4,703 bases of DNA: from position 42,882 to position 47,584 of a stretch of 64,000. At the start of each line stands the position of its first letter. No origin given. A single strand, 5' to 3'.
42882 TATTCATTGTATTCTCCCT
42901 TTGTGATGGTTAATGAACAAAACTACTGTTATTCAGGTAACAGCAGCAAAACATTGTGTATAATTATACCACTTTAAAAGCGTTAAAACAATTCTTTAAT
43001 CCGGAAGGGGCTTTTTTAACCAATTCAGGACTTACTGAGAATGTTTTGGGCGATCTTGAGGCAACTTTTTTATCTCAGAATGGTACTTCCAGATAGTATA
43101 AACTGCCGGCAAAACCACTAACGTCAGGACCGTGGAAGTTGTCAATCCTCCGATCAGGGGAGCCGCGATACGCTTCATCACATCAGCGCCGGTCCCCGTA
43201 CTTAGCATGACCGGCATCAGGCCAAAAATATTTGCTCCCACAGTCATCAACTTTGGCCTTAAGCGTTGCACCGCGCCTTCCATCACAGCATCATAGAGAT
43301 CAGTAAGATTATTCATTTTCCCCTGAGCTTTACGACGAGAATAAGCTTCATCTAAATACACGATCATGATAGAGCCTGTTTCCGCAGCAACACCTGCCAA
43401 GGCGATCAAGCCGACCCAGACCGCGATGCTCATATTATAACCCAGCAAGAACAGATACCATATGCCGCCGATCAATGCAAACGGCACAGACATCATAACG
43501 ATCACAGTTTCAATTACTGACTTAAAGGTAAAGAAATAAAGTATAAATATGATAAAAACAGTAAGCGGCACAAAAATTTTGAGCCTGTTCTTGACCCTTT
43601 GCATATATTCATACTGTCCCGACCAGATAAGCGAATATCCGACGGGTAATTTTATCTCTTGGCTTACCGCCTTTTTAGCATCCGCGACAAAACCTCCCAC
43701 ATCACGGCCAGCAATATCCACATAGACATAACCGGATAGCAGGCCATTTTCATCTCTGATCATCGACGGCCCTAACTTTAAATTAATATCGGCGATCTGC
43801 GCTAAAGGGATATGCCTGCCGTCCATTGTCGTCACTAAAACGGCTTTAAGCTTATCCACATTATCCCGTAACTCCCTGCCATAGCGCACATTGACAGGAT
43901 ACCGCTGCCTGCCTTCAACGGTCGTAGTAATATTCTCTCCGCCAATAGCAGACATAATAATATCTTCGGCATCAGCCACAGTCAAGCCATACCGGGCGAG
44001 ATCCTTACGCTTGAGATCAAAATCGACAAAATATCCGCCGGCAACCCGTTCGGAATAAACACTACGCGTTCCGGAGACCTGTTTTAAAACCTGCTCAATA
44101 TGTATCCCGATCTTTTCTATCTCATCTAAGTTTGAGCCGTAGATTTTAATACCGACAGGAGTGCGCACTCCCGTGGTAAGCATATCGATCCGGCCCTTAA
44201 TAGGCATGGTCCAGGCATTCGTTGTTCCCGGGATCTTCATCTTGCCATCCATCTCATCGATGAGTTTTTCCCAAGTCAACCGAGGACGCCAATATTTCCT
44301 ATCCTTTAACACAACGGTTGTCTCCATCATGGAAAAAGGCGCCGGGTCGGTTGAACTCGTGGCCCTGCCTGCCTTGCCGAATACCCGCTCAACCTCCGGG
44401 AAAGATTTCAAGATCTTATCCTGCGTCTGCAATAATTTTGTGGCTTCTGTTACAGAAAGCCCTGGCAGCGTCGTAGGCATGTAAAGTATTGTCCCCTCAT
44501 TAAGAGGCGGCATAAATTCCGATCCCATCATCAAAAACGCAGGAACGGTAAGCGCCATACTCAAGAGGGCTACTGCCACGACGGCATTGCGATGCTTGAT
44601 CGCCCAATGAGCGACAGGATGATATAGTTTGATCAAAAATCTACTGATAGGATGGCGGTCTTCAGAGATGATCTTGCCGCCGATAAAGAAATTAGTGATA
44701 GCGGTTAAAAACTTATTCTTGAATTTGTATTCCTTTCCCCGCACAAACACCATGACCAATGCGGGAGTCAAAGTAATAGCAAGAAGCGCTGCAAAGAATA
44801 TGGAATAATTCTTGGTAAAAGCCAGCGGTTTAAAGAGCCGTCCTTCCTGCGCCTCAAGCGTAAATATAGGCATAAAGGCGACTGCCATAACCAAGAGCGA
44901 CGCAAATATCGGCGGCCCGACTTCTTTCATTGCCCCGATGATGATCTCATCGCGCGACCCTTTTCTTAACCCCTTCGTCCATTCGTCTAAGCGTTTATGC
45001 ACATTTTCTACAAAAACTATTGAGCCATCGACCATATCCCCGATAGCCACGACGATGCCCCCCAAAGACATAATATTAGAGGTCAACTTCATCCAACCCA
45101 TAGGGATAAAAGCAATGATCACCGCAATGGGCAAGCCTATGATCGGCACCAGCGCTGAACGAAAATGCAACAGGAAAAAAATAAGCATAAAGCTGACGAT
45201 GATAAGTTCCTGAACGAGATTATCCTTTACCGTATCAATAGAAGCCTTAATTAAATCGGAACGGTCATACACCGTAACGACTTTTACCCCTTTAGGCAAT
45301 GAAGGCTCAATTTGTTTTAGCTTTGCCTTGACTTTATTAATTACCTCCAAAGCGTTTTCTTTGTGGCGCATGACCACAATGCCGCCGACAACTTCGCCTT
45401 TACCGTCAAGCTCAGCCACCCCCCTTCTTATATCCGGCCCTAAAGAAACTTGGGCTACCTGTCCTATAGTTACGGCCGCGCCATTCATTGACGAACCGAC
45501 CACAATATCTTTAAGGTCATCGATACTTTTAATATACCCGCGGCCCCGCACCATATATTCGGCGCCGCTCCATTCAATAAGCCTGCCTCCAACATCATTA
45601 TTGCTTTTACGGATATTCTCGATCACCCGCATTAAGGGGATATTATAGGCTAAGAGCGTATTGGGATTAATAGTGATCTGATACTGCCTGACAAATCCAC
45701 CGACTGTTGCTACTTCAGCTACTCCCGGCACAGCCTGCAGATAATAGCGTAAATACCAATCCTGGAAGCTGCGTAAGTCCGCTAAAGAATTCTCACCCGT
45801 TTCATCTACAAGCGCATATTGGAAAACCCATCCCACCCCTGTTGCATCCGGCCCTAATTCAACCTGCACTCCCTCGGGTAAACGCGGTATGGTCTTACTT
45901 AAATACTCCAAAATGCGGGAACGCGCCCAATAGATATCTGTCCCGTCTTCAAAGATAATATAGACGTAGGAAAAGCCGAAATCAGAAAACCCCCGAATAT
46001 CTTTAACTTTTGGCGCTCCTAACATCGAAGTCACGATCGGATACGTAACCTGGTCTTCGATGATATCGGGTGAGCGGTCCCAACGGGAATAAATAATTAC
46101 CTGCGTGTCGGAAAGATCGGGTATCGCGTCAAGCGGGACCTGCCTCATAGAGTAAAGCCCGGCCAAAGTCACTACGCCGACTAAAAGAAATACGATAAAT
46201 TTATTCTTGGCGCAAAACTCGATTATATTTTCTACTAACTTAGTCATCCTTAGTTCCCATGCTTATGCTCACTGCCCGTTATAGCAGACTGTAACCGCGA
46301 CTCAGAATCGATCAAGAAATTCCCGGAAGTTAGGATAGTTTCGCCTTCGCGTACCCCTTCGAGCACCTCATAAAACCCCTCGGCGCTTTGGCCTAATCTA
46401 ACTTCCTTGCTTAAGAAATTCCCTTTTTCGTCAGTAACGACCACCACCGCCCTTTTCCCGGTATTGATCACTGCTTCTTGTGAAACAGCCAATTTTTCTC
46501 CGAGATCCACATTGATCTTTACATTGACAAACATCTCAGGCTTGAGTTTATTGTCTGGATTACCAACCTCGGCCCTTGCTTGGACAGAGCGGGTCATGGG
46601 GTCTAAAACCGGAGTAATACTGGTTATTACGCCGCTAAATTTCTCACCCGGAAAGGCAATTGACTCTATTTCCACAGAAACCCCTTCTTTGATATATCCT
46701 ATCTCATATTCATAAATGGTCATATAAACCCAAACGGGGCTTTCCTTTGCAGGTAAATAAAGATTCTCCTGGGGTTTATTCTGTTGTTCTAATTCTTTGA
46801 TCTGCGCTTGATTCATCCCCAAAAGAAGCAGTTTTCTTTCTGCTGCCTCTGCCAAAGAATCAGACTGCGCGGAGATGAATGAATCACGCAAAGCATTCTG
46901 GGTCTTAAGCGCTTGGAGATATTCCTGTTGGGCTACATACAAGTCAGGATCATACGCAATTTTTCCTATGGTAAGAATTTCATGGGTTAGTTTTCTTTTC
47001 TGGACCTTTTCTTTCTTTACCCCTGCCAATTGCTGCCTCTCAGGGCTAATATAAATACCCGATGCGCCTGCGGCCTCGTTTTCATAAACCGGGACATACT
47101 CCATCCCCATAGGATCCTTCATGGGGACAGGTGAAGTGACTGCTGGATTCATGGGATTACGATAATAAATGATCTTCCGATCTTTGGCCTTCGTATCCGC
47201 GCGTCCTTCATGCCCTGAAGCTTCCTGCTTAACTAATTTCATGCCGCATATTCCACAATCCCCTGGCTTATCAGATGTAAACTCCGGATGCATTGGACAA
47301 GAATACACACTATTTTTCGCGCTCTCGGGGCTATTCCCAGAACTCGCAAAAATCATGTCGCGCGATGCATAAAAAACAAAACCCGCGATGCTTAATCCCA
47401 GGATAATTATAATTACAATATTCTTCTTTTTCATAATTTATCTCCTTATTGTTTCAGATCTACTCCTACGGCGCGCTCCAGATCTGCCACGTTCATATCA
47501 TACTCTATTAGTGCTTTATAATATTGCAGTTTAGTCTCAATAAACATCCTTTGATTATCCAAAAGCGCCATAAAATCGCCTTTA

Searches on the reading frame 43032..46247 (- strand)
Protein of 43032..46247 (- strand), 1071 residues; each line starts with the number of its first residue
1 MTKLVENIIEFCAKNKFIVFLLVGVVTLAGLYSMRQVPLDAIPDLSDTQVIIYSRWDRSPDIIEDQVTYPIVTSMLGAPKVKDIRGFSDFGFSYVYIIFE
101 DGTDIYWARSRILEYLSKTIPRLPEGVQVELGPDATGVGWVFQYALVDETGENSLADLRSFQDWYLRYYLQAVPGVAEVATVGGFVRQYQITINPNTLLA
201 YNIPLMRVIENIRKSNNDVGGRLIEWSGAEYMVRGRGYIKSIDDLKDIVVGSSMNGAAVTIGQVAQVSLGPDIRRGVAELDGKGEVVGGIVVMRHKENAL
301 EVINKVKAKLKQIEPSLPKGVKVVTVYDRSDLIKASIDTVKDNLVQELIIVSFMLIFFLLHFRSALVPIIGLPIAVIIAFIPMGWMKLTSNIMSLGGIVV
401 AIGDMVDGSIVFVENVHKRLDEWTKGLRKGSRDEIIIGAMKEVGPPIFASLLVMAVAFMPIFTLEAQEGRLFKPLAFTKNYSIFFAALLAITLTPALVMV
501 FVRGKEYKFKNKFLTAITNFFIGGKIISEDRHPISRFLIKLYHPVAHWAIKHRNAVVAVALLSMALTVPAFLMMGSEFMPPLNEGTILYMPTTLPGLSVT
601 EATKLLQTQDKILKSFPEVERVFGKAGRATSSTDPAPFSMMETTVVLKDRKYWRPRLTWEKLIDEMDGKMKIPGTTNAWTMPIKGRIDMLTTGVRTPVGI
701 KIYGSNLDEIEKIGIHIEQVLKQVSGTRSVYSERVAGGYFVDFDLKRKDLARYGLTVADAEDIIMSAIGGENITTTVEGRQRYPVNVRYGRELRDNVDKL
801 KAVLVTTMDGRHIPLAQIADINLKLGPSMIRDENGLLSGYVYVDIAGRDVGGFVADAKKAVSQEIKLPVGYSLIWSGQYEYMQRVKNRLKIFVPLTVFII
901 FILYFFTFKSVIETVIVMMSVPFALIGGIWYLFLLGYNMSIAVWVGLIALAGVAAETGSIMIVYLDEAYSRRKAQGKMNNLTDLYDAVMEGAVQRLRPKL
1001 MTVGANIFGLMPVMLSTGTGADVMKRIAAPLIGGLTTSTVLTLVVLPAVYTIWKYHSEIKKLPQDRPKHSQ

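Call 58: search_protein_families(library=pfam, max_evalue=0.00001, proteins=[window:43032-46247:-])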
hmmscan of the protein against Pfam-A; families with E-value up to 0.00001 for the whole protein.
window:43032-46247:- (1071 aa): 2 families
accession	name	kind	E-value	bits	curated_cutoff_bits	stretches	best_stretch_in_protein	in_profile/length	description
PF00873.25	ACR_tran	-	2.1e-228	761.2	28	1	8-1052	1-1019/1021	AcrB/AcrD/AcrF family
PF03176.21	MMPL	-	6.2e-06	25.8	20.5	1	297-503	101-304/333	MMPL family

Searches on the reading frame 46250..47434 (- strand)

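Call 58: search_protein_families(library=pfam, max_evalue=0.00001, proteins=[window:46250-47434:-])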
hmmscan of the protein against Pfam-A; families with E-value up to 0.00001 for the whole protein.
window:46250-47434:- (394 aa): 3 families
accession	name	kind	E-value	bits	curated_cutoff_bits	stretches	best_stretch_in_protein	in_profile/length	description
PF16576.10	HlyD_D23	-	3.4e-34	118.4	30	2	221-303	132-214/214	Barrel-sandwich domain of CusB or HlyD membrane-fusion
PF19335.5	HMBD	-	2e-11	44.1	23.6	1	43-69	1-27/28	Heavy metal binding domain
PF13437.12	HlyD_3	-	7.5e-07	30.3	22.2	1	224-299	26-105/106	HlyD family secretion protein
